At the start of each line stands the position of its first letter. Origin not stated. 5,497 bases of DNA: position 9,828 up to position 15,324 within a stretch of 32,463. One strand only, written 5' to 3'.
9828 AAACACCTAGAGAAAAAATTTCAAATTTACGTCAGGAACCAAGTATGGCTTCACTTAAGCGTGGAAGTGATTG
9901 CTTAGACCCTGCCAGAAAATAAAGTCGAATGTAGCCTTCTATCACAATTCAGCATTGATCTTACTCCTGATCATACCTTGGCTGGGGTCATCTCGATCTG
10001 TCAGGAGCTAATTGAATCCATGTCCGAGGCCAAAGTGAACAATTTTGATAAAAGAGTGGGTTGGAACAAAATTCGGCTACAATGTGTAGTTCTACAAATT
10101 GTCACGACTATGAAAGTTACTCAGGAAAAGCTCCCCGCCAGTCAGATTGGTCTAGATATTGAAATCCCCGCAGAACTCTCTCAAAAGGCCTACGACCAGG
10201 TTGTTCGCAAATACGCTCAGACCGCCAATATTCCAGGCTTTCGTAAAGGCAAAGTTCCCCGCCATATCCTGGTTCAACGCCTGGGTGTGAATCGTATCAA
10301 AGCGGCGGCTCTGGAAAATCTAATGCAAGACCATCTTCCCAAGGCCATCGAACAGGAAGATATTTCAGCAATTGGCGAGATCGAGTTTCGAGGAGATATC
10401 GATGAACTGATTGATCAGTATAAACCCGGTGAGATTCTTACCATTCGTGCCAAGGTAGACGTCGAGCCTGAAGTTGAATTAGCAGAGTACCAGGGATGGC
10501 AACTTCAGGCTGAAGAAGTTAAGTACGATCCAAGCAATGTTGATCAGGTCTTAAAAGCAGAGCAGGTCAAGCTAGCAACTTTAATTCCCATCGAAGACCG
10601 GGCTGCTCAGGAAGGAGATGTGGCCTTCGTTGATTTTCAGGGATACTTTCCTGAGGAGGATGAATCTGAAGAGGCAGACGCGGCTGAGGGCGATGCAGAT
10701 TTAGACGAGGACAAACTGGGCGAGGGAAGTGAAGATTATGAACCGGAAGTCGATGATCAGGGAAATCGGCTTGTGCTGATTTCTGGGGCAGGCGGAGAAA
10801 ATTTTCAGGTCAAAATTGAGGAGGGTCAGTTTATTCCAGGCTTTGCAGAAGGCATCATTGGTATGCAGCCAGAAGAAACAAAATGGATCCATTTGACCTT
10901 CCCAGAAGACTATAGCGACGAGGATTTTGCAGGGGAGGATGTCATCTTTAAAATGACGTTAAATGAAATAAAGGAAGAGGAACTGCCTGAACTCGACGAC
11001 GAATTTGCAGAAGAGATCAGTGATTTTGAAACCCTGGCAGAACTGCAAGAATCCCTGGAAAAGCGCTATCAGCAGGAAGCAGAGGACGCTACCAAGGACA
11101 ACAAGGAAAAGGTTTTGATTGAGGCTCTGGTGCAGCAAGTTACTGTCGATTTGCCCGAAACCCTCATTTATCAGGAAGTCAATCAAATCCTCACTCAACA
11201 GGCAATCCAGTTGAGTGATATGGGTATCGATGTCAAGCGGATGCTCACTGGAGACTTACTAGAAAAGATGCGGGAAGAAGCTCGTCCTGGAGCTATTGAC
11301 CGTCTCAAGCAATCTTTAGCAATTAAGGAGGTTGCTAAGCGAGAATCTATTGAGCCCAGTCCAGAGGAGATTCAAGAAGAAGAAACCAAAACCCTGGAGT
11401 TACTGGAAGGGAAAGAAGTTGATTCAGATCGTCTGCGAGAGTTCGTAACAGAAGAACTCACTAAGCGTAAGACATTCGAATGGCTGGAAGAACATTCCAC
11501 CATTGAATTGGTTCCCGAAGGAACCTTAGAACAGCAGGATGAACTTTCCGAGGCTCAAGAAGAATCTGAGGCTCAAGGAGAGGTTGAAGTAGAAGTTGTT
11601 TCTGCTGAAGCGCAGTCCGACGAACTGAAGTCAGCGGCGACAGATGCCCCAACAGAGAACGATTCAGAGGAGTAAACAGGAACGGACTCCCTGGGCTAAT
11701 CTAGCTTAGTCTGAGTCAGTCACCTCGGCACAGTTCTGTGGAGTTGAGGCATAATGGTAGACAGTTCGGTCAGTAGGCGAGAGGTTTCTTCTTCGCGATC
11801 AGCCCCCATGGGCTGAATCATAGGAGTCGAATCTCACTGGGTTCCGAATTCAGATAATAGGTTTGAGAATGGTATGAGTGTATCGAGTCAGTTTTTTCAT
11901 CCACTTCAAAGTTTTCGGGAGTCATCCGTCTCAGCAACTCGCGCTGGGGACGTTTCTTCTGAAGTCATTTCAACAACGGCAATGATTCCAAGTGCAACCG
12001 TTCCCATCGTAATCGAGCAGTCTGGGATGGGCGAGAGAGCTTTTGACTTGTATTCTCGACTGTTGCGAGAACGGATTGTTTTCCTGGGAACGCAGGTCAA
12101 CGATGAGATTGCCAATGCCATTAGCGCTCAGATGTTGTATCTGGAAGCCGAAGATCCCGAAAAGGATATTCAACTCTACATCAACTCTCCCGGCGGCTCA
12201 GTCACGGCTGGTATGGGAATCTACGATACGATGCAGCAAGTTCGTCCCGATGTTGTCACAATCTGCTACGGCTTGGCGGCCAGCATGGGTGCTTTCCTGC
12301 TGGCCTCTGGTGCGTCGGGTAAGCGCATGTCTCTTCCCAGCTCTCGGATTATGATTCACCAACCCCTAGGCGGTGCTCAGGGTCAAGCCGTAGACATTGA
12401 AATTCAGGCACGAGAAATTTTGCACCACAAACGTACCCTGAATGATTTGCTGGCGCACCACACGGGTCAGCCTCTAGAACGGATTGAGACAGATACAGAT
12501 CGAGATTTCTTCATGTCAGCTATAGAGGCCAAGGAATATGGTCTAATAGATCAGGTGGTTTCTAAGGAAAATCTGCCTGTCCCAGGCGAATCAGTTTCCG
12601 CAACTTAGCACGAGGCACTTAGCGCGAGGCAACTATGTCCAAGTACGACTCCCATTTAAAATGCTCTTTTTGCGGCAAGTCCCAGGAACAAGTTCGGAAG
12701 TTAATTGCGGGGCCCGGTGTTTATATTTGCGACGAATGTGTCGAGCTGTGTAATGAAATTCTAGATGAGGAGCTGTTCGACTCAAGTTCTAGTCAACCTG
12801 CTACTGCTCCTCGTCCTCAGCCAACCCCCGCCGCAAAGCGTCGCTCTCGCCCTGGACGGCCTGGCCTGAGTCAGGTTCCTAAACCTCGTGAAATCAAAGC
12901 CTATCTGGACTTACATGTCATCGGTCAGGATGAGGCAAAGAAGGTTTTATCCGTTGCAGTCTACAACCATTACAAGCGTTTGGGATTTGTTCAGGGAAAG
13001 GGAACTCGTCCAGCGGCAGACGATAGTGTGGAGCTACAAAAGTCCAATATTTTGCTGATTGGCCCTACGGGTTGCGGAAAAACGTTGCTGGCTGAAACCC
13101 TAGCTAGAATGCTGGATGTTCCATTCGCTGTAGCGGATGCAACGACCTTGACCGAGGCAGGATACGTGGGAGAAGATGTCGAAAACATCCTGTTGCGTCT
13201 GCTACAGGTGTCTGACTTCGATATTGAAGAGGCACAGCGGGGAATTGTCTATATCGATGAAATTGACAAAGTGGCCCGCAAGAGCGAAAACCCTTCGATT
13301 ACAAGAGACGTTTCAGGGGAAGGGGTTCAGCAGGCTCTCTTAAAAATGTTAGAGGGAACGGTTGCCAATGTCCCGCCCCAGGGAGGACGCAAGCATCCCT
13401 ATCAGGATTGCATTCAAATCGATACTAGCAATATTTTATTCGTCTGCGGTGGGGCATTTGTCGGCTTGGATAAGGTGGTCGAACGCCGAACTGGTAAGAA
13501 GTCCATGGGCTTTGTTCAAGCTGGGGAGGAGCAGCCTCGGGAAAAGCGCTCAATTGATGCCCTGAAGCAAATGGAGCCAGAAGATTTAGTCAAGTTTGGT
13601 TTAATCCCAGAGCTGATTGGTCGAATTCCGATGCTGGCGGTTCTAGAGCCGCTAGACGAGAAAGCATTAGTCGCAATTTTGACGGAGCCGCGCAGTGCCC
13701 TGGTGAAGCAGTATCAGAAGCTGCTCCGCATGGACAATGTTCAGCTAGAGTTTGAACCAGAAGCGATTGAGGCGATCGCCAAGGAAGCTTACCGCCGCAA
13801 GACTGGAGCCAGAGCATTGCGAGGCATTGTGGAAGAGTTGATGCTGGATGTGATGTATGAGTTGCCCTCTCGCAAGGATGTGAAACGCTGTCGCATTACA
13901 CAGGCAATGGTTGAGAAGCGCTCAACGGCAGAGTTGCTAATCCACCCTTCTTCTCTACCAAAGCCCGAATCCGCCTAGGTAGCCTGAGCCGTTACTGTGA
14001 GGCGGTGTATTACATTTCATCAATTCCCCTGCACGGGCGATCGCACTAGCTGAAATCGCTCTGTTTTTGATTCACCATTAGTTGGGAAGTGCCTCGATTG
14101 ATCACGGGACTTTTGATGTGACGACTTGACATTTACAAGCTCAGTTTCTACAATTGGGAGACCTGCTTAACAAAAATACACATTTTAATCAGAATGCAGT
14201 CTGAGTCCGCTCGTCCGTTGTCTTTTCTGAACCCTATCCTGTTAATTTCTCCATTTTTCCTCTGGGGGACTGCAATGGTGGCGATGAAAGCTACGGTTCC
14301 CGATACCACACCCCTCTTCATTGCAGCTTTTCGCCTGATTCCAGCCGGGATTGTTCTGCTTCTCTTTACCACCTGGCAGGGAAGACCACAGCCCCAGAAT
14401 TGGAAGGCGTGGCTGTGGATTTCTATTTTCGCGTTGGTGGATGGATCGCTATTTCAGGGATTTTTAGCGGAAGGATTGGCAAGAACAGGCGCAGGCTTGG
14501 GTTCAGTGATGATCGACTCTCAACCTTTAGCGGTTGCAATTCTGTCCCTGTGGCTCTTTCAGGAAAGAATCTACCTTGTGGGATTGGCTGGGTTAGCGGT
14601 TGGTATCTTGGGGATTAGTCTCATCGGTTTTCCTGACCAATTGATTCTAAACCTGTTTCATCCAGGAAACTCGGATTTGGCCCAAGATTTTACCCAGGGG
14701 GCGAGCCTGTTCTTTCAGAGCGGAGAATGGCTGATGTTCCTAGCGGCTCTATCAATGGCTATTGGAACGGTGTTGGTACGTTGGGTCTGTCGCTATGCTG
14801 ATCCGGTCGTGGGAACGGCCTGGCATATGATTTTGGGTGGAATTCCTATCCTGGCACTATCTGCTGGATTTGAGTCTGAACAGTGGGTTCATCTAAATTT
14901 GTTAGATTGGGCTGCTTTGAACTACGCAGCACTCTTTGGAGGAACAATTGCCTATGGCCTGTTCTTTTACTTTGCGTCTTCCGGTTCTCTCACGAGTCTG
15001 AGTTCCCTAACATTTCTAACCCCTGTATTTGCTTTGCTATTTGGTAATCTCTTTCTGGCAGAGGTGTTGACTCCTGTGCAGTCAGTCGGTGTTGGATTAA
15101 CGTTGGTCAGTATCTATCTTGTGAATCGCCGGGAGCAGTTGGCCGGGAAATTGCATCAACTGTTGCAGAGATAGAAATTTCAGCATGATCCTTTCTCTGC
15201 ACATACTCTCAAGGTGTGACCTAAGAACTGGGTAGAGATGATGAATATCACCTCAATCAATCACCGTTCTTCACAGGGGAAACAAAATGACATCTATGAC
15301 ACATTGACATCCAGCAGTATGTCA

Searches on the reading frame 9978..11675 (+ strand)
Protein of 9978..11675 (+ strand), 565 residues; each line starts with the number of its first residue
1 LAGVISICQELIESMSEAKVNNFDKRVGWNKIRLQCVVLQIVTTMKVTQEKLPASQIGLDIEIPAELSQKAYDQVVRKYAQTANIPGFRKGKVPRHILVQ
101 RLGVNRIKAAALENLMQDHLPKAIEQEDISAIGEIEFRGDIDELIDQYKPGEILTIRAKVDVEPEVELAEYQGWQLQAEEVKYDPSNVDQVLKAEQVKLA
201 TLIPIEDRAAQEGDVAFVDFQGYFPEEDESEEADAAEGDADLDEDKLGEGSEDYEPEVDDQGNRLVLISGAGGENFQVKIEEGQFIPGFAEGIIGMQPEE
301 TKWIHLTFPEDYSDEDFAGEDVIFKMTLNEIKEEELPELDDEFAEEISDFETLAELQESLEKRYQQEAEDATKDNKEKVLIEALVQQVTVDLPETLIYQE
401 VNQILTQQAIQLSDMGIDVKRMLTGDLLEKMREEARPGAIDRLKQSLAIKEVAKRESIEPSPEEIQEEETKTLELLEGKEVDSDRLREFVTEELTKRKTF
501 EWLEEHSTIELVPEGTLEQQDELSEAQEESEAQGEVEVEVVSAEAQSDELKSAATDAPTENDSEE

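Call 37: list_cluster_members(proteins=[window:9978-11675:+, window:11874-12608:+, window:12635-13978:+, window:14194-15174:+, window:16372-17127:+, window:17199-17675:-, window:19418-20140:-, window:20208-21512:-, window:22052-22498:-, window:21589-22080:-])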
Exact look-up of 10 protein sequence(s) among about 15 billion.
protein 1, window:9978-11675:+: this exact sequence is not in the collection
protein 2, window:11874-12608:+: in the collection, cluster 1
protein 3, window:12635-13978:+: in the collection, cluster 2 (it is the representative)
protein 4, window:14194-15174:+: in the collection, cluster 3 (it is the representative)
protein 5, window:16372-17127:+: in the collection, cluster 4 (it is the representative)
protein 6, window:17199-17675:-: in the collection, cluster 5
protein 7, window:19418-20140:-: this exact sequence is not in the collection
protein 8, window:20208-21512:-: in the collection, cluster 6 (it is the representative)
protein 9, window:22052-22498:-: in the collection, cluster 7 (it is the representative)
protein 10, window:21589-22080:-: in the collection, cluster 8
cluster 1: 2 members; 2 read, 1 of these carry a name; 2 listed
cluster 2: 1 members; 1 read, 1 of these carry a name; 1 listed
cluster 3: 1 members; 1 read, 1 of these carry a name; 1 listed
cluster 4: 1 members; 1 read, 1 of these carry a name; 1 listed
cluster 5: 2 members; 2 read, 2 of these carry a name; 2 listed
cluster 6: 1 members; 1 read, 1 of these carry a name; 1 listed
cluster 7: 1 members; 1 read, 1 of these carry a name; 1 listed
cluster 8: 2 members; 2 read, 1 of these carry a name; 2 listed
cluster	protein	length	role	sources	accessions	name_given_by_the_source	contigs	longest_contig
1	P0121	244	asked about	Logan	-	-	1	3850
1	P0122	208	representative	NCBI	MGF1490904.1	MAG: ATP-dependent Clp endopeptidase proteolytic subunit ClpP [Microcoleaceae ...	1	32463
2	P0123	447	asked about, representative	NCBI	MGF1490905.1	MAG: ATP-dependent protease ATP-binding subunit ClpX [Microcoleaceae cyanobacterium]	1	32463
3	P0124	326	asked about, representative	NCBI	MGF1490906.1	MAG: DMT family transporter [Microcoleaceae cyanobacterium]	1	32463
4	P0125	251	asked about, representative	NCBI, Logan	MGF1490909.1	MAG: ferritin-like domain-containing protein [Microcoleaceae cyanobacterium]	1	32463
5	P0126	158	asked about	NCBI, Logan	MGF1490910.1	MAG: transposase [Microcoleaceae cyanobacterium]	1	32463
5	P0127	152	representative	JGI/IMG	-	transposase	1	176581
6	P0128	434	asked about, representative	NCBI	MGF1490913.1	MAG: M16 family metallopeptidase [Microcoleaceae cyanobacterium]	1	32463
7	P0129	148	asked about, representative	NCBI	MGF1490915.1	MAG: SRPBCC family protein [Microcoleaceae cyanobacterium]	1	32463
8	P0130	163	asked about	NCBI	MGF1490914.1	MAG: hypothetical protein ACFBSC_00340 [Microcoleaceae cyanobacterium]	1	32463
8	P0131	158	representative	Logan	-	-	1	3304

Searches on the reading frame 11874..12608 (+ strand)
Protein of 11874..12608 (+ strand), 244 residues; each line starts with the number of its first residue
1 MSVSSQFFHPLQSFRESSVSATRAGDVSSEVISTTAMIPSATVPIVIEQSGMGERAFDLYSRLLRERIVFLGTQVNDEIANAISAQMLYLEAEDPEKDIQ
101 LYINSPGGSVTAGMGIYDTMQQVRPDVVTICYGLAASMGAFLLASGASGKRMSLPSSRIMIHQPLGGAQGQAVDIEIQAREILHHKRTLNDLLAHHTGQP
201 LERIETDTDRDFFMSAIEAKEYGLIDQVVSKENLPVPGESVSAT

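Call 38: find_encoding_contigs(protein=window:11874-12608:+, flank=10000, max_places=5)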
Protein window:11874-12608:+ (244 aa): 1 contig read that carries it; 1 place shown.
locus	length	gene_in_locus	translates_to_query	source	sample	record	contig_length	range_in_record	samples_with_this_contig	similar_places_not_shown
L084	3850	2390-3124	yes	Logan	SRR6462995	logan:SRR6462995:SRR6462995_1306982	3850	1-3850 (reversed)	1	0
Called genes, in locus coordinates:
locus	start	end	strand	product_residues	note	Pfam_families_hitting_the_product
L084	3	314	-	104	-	?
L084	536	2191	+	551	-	PF05697:Trigger_N, PF00254:FKBP_C, PF05698:Trigger_C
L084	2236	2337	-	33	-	-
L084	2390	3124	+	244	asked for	PF00574:CLP_protease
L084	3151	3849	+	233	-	?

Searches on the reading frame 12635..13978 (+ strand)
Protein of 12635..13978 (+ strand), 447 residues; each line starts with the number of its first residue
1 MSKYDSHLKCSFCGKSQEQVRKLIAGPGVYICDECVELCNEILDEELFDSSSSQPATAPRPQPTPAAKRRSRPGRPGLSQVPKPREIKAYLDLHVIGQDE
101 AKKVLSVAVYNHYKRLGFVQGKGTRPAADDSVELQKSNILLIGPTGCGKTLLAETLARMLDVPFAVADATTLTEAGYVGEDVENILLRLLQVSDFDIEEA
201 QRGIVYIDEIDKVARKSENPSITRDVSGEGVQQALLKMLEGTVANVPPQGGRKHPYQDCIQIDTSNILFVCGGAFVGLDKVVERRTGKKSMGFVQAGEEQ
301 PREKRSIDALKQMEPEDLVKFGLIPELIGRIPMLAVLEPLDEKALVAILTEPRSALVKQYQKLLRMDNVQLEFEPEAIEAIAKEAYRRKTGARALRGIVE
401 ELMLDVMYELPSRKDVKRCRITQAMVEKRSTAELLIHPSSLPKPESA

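Call 30: find_encoding_contigs(protein=window:12635-13978:+, flank=10000, max_places=10)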
Protein window:12635-13978:+ (447 aa): no gene with exactly this product is on record in the collection.

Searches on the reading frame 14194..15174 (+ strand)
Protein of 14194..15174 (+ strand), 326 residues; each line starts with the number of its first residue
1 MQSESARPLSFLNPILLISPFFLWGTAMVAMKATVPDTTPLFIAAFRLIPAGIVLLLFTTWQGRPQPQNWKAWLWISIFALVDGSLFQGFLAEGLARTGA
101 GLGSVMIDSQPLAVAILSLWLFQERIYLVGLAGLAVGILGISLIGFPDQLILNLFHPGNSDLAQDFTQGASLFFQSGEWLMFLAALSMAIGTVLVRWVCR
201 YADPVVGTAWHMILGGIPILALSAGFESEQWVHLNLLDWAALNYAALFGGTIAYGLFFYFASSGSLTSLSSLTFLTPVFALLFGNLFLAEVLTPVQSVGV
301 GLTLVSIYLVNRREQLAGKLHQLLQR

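Call 32: find_encoding_contigs(protein=window:14194-15174:+, flank=10000, max_places=10)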
Protein window:14194-15174:+ (326 aa): no gene with exactly this product is on record in the collection.
